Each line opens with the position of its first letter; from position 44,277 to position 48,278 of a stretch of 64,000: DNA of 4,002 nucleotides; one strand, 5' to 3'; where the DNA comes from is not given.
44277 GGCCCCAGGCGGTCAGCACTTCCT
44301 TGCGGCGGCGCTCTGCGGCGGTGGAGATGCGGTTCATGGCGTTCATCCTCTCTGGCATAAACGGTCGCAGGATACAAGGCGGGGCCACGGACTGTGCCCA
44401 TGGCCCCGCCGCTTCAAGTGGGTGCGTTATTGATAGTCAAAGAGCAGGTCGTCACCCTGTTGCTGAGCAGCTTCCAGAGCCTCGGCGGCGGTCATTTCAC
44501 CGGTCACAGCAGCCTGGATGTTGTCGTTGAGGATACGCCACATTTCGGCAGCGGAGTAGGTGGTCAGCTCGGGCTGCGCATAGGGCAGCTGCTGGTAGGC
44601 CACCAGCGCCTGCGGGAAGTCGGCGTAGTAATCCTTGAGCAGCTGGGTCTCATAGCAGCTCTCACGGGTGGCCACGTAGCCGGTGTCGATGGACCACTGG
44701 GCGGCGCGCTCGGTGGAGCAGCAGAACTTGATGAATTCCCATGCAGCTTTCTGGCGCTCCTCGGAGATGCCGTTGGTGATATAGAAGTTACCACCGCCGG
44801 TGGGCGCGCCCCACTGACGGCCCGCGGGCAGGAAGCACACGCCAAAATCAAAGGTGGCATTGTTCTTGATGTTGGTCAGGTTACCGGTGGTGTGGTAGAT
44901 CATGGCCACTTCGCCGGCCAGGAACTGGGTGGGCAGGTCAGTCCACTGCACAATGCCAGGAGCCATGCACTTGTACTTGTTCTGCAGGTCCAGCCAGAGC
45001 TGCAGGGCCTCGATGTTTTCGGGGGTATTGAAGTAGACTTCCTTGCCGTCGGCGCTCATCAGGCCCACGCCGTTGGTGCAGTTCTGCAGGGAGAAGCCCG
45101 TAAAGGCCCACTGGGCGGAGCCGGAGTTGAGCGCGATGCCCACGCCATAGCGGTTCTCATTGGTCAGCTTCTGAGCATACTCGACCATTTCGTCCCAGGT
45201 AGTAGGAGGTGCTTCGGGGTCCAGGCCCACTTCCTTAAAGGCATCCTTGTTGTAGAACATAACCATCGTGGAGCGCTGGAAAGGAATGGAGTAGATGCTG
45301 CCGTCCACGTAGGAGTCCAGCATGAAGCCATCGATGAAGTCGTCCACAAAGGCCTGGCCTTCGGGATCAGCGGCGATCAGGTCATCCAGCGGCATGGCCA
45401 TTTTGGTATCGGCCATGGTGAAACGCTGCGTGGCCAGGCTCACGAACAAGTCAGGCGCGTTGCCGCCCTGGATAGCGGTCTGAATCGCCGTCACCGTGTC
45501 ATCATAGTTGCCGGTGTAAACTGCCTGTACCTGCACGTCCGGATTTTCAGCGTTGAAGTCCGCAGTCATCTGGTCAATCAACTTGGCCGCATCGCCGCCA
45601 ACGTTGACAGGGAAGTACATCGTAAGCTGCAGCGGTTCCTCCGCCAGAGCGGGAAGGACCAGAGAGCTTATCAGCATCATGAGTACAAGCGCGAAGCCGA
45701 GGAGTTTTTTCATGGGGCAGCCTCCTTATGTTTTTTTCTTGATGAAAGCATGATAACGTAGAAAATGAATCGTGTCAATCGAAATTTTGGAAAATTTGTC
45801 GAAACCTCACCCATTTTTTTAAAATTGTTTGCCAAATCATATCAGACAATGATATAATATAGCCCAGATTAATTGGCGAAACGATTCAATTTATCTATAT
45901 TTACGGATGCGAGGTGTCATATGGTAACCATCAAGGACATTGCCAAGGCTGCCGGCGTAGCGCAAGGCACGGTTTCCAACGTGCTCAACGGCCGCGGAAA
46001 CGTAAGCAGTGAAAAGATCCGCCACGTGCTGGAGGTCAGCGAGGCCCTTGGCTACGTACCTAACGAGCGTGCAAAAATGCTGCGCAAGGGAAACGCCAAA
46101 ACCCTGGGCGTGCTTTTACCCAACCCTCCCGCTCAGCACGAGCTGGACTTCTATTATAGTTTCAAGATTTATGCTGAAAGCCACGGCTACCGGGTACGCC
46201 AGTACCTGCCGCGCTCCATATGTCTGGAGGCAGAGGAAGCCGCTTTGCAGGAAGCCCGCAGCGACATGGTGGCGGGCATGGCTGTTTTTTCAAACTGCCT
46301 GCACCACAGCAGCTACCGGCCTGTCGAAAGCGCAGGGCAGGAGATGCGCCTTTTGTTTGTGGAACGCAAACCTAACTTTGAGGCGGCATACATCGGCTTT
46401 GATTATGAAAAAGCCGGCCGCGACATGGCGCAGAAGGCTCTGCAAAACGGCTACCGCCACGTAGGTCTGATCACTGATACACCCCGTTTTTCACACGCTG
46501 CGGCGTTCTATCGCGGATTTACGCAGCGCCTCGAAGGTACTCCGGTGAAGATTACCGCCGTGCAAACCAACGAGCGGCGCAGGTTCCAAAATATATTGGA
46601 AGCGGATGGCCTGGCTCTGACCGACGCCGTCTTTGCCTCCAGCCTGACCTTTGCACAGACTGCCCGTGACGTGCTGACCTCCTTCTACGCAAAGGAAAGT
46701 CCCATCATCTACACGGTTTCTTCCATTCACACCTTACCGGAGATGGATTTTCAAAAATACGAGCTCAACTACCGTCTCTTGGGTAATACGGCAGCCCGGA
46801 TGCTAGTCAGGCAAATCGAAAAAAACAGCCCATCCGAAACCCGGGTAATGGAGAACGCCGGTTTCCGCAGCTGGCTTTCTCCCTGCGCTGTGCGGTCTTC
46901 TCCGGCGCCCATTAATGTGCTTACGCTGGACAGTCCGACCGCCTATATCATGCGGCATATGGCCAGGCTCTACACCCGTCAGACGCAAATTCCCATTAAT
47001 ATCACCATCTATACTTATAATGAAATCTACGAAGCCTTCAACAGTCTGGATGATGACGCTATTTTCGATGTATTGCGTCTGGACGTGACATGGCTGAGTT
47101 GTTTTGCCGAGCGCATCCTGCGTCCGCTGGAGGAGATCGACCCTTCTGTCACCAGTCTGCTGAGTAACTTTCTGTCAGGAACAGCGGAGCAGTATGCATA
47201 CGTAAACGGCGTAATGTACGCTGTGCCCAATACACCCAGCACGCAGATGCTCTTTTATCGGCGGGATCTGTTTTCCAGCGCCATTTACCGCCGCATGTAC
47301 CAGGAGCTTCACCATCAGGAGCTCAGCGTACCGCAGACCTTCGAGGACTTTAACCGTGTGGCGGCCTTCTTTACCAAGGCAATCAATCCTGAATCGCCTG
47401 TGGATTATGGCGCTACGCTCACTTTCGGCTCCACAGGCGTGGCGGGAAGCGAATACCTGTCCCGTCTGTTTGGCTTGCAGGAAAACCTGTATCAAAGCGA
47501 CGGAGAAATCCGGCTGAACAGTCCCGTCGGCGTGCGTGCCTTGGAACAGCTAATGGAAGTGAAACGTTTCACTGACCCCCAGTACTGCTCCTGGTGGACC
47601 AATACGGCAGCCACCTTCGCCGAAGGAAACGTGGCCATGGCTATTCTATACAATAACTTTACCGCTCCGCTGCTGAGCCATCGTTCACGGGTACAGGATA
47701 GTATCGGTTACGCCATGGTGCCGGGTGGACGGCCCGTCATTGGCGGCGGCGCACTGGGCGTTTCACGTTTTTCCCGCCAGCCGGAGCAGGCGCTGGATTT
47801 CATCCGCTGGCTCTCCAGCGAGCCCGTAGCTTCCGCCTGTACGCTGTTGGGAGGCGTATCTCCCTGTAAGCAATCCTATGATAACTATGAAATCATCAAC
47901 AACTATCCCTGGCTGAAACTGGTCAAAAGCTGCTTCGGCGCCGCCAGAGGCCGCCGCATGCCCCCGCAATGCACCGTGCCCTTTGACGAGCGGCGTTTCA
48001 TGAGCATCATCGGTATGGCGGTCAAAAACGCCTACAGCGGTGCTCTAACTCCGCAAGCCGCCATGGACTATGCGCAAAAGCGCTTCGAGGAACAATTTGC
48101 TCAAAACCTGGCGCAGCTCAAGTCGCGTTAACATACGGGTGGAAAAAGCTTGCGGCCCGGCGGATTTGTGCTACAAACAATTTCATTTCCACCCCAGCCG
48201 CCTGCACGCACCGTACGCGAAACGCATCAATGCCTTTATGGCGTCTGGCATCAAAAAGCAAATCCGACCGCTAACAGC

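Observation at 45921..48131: Cytoplasmic LacI regulator carrying two stacked ligand-binding modules (PBP type 1 plus a complete family-1 SBP domain)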

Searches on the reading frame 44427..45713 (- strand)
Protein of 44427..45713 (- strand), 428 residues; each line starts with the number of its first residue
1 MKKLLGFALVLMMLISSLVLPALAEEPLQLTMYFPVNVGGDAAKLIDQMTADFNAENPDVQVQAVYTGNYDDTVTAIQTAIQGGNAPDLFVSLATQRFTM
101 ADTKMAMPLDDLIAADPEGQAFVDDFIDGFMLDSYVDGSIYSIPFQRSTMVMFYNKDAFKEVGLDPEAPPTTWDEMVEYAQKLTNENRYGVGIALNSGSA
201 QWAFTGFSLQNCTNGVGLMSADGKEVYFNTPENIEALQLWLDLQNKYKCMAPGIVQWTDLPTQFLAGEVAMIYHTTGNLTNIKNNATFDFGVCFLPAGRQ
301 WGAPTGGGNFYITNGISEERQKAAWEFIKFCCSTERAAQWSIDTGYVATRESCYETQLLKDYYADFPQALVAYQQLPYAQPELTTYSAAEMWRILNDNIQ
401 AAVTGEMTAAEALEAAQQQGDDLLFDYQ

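Call 6: search_protein_families(library=pfam, proteins=[window:44427-45713:-], max_evalue=0.001)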
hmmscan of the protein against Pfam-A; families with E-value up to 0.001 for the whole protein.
window:44427-45713:- (428 aa): 2 families
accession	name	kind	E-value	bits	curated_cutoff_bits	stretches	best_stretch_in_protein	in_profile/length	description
PF13416.11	SBP_bac_8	-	3.4e-53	181.7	27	1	48-362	1-274/279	Bacterial extracellular solute-binding protein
PF01547.30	SBP_bac_1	-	1.7e-42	147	26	1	46-335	10-304/307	Bacterial extracellular solute-binding protein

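Call 15: search_protein_families(library=ncbifam, proteins=[window:44427-45713:-], max_evalue=0.00001)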
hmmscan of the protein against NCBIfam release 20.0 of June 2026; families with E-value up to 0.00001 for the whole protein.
window:44427-45713:- (428 aa): 5 families
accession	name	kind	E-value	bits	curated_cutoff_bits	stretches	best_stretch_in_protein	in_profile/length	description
NF008211.0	PRK10974.1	equivalog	7.4e-53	179.7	411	1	31-425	28-432/439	sn-glycerol-3-phosphate ABC transporter substrate-binding protein UgpB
TIGR03850.1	bind_CPR_0540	equivalog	1.9e-14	53.2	299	1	30-187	34-195/437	carbohydrate ABC transporter substrate-binding protein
NF053763.1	ABCarbgalBndGanS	equivalog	2.6e-11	42.9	700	1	45-419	52-410/420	galactooligosaccharide ABC transporter substrate-binding protein GanS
NF007011.0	PRK09474.1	equivalog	2.2e-09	36.6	291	1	74-419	70-393/396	maltose/maltodextrin ABC transporter substrate-binding protein MalE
TIGR03851.1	chitin_NgcE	equivalog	1.3e-07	31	399.65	1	39-357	49-377/450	N-acetylglucosamine/diacetylchitobiose ABC transporter substrate-binding protein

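Call 45: search_solved_structures(query=window:44427-45713:-, max_evalue=1e-10)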
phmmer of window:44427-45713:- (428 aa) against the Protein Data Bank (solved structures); distinct sequences matched with E-value up to 1e-10: 51.
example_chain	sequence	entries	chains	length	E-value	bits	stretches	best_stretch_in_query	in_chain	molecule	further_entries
6x84_A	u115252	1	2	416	9.9e-47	163.1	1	34-425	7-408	sn-glycerol-3-phosphate-binding periplasmic protein UgpB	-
4aq4_A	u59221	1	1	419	2.8e-46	161.6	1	32-425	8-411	SN-GLYCEROL-3-PHOSPHATE-BINDING PERIPLASMIC PROTEIN UGPB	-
9lff_A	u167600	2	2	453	3e-34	122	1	36-426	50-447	SN-glycerol-3-phophate ABC transporter, periplasmic SN-glycerol-3-phosphate-binding protei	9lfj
6r1b_A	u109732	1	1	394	9.7e-32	113.7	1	48-381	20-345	Putative Sn-glycerol-3-phosphate-binding lipoprotein UgpB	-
6r1b_B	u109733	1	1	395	9.8e-32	113.7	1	48-381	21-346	Putative Sn-glycerol-3-phosphate-binding lipoprotein UgpB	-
4mfi_A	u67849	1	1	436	1.3e-31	113.3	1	48-381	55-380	Sn-glycerol-3-phosphate ABC transporter substrate-binding protein UspB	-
4qrz_A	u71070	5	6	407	1.6e-27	99.8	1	49-418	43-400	ABC-TYPE SUGAR TRANSPORTER | ABC transporter, substrate binding protein (Sugar)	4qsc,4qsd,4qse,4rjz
6r1b_D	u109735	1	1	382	4.3e-26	95.1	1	48-355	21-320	Putative Sn-glycerol-3-phosphate-binding lipoprotein UgpB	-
6r1b_C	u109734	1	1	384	4.4e-26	95.1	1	48-355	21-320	Putative Sn-glycerol-3-phosphate-binding lipoprotein UgpB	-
7bvt_A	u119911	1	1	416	1.9e-25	93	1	27-420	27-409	Hypothetical sugar ABC-transporter sugar binding protein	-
8art_A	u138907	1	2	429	7.9e-25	91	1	27-417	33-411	Putative secreted maltose-binding protein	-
7c14_A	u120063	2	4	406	9.1e-24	87.4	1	39-424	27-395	Sugar ABC transporter, periplasmic sugar-binding protein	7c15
7c16_A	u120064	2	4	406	1.1e-23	87.2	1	39-424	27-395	Sugar ABC transporter, periplasmic sugar-binding protein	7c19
7c0v_A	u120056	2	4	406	1.1e-23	87.2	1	39-424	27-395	Sugar ABC transporter, periplasmic sugar-binding protein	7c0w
7c0y_A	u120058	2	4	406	1.3e-23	86.9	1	39-424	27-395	Sugar ABC transporter, periplasmic sugar-binding protein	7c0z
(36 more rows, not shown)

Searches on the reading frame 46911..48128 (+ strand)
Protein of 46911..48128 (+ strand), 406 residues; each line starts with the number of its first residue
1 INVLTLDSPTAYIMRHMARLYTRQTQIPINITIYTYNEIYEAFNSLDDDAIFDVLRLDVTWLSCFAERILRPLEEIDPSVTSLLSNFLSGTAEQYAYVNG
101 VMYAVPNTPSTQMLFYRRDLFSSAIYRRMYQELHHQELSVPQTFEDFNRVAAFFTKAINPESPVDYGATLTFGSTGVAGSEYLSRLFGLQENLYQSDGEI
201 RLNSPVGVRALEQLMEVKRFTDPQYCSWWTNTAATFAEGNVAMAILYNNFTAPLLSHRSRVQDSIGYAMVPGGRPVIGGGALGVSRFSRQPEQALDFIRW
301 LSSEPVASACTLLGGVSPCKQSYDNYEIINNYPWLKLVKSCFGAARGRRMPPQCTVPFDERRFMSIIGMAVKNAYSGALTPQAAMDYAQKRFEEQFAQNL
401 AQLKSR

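Call 73: find_homologous_proteins(query=window:46911-48128:+, max_evalue=1e-10)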
Query window:46911-48128:+ (406 aa): 54 proteins with E <= 1e-10 among 6977 candidates.
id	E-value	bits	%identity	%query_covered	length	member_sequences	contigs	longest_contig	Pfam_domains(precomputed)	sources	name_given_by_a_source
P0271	2.5e-183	628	67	100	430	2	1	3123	PF13416.12,PF01547.31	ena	-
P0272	4.9e-183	627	69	94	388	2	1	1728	PF13416.12,PF01547.31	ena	-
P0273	6.2e-156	537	54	99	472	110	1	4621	PF13416.12,PF01547.31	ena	-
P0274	7.8e-154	531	67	84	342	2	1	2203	PF13416.12,PF01547.31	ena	-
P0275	4.6e-153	528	60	91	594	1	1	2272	PF13416.12,PF01547.31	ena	-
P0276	4.4e-150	518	55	95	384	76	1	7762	PF13416.12,PF01547.31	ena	-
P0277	8.0e-150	517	56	98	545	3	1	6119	PF13416.12,PF01547.31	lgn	-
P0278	7.4e-145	501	76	76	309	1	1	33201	PF13416.12,PF01547.31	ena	-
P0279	3.6e-141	489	58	89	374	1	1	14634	PF13416.12,PF01547.31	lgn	-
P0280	2.9e-134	466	49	98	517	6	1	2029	PF13416.12,PF01547.31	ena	-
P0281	4.9e-133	462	49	98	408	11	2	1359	PF13416.12,PF01547.31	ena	-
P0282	4.4e-131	456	50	97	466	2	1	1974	PF13416.12,PF01547.31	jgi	jgi:multiple sugar transport system substrate-binding protein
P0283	2.8e-130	453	49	97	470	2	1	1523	PF13416.12,PF01547.31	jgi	-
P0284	1.9e-126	440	48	98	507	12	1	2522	PF13416.12,PF01547.31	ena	-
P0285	3.4e-120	420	54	78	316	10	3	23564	PF13416.12,PF01547.31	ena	-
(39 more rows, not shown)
